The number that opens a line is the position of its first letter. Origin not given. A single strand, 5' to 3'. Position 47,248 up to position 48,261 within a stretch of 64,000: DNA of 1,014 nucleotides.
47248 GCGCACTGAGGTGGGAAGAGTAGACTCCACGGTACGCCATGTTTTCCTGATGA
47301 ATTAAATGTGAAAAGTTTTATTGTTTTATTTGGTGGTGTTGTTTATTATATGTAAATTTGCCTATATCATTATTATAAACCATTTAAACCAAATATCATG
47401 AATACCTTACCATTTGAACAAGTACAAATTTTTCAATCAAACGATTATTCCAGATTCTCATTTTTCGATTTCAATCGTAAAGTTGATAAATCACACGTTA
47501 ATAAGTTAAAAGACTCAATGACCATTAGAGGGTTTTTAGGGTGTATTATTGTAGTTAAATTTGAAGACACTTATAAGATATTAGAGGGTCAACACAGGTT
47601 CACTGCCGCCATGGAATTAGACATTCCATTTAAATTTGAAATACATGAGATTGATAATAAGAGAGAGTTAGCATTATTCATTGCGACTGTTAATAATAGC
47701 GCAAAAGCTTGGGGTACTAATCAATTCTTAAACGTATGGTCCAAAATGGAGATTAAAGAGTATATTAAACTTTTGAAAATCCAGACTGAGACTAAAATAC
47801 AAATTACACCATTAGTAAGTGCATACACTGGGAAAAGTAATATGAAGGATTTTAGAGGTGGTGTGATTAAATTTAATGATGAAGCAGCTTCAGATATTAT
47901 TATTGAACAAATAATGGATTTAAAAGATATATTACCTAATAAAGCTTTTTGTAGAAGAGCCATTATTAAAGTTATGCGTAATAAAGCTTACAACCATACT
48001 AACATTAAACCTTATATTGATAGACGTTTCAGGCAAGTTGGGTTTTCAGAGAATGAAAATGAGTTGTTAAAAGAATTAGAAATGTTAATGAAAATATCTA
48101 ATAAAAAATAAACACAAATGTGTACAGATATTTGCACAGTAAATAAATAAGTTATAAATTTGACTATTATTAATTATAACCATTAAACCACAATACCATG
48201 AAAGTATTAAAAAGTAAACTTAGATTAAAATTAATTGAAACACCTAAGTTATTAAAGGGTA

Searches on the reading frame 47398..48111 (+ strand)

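Call 44: search_protein_families(library=pfam, max_evalue=0.001, proteins=[window:47398-48111:+])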
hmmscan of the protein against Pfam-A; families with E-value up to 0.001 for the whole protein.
window:47398-48111:+ (237 aa): 1 family
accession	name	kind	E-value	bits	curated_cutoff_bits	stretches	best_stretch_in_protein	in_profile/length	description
PF02195.25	ParB_N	-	0.00025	21.5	26.3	1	27-76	20-70/95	ParB N-terminal domain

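Call 97: search_protein_families(library=ncbifam, max_evalue=0.001, proteins=[window:47398-48111:+])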
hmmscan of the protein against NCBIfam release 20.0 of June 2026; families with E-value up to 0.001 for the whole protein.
window:47398-48111:+ (237 aa): 2 families
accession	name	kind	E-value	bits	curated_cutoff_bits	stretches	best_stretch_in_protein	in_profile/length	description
TIGR00180.1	parB_part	domain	3e-05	23.9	58.45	1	26-101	20-98/186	ParB/RepB/Spo0J family partition protein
TIGR04285.1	nucleoid_noc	exception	0.00023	20.6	315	1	28-76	20-68/255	nucleoid occlusion protein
